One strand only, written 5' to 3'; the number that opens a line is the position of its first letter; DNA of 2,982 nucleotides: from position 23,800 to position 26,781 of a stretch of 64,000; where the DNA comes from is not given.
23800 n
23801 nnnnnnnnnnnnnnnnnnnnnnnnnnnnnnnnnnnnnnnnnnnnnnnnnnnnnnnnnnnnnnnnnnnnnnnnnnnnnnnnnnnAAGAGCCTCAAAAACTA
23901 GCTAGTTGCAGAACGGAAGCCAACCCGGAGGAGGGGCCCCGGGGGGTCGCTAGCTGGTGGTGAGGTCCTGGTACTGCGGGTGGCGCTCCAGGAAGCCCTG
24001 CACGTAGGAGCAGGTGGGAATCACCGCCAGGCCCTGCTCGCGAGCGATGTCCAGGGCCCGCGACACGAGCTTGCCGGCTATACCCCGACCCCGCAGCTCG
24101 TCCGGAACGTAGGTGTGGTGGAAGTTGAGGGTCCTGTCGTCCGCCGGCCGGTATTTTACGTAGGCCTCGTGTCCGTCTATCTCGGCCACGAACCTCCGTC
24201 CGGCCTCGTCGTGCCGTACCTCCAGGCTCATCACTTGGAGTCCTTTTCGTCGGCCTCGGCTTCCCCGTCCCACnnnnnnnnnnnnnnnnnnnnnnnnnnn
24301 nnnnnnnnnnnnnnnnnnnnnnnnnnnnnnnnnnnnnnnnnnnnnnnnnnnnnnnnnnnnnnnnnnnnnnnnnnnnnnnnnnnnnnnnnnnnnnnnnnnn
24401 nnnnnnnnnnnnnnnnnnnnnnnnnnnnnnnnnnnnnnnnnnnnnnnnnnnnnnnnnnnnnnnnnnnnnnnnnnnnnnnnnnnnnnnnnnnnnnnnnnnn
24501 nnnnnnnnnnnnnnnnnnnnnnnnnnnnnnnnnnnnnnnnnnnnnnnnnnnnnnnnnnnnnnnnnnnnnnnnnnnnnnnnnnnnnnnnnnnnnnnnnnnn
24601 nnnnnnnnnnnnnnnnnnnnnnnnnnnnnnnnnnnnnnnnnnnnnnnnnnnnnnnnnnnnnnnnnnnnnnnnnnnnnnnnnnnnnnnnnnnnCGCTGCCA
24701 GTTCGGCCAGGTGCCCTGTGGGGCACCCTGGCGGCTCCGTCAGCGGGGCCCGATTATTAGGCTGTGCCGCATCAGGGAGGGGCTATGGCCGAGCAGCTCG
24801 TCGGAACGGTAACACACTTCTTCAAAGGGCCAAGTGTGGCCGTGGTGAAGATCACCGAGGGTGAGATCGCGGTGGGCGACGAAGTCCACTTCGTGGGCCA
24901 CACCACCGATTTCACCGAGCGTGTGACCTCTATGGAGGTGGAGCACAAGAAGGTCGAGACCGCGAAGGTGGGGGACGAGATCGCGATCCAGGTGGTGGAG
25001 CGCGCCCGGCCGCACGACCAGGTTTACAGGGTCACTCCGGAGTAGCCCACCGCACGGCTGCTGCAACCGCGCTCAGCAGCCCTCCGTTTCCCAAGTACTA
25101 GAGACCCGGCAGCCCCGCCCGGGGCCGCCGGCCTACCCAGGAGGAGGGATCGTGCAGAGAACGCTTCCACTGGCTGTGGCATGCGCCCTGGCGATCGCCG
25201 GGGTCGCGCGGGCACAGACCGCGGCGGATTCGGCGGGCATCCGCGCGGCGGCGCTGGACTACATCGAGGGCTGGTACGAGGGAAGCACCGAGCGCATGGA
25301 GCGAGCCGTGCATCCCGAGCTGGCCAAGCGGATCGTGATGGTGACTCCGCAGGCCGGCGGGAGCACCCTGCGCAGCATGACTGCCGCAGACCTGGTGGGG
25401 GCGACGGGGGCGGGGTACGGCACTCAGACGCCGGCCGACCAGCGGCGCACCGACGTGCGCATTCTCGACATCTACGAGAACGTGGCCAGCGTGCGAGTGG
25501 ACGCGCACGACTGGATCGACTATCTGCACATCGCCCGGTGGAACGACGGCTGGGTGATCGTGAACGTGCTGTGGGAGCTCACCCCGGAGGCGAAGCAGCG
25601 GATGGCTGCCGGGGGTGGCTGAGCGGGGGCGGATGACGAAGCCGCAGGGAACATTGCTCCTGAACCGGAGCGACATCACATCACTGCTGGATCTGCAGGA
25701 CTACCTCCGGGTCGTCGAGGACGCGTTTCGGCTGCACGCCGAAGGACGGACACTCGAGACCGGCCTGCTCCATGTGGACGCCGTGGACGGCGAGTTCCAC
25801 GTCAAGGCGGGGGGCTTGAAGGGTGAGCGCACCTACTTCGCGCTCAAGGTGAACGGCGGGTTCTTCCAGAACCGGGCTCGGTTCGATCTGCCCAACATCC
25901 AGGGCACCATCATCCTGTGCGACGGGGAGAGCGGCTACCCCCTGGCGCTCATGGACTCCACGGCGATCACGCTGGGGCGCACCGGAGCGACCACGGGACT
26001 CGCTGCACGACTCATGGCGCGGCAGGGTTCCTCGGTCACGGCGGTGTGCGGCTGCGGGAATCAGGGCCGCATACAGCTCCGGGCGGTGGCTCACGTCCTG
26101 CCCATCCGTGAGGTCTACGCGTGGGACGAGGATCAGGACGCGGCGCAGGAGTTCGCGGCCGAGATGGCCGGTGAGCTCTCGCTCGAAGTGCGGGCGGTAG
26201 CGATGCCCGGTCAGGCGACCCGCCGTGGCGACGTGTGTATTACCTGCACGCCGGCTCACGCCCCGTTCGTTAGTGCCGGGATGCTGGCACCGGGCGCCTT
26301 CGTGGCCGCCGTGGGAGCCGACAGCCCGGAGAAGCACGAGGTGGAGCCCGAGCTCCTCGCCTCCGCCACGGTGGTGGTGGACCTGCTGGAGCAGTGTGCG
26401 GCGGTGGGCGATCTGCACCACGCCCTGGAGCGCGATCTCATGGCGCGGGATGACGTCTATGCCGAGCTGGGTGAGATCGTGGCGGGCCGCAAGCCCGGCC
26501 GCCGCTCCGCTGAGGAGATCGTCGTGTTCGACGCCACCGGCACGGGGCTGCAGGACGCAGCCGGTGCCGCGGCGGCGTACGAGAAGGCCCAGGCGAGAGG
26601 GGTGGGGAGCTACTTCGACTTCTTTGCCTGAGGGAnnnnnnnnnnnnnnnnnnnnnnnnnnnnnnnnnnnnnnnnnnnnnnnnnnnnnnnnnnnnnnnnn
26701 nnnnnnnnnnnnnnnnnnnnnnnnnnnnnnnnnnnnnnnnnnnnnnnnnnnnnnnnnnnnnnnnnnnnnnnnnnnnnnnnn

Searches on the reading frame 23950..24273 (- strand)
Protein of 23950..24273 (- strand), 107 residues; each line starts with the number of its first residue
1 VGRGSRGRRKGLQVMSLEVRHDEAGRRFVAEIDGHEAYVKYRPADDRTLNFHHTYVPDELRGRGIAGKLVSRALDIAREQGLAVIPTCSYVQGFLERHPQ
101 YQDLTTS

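Call 59: search_protein_families(library=pfam, proteins=[window:23950-24273:-], max_evalue=0.001)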
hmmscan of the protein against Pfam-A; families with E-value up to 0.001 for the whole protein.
window:23950-24273:- (107 aa): 3 families
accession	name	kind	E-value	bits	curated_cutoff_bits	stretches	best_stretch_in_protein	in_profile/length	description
PF14542.12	Acetyltransf_CG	-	2.1e-29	101.9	30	1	27-104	1-80/80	GCN5-related N-acetyl-transferase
PF00583.31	Acetyltransf_1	-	1.4e-06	29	20.7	1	20-85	28-96/116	Acetyltransferase (GNAT) family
PF13508.13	Acetyltransf_7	-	4.3e-06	27.5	27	1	27-85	5-65/84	Acetyltransferase (GNAT) domain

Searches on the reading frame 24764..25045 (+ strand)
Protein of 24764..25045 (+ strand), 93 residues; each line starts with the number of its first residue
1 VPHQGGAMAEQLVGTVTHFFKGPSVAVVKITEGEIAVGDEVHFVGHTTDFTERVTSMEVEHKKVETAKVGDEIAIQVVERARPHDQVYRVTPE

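Call 59: search_protein_families(library=pfam, proteins=[window:24764-25045:+], max_evalue=0.001)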
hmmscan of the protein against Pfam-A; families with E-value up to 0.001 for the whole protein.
window:24764-25045:+ (93 aa): 2 families
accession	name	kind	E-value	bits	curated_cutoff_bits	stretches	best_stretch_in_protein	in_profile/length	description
PF03144.31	GTP_EFTU_D2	-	2.2e-08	34.8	30.3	1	25-76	3-57/73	Elongation factor Tu domain 2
PF14578.12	GTP_EFTU_D4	-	0.00099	19.4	23.8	0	22-79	17-72/86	Elongation factor Tu domain 4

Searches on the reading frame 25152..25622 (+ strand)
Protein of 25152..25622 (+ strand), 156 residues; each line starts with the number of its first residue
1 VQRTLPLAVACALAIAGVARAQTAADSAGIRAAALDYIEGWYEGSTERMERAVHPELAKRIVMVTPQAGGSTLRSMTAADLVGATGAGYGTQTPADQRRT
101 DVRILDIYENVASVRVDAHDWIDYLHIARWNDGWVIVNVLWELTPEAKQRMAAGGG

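Call 59: search_protein_families(library=pfam, proteins=[window:25152-25622:+], max_evalue=0.001)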
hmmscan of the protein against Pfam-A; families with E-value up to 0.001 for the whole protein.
window:25152-25622:+ (156 aa): 1 family
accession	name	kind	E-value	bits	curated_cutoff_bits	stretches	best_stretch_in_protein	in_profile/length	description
PF12893.14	Lumazine_bd_2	-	2.1e-16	61.1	22.1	1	26-141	2-115/116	Putative lumazine-binding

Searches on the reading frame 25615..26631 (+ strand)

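Call 3: search_protein_families(library=pfam, proteins=[window:25615-26631:+], max_evalue=1)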
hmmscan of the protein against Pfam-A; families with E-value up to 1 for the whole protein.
window:25615-26631:+ (338 aa): 2 families
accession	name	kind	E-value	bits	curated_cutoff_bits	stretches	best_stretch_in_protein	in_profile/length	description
PF02423.21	OCD_Mu_crystall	-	1.6e-66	224.9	24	1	14-327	4-312/314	Ornithine cyclodeaminase/mu-crystallin family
PF11769.13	DUF3313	-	0.18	12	26.1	1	172-235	61-125/187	Protein of unknown function (DUF3313)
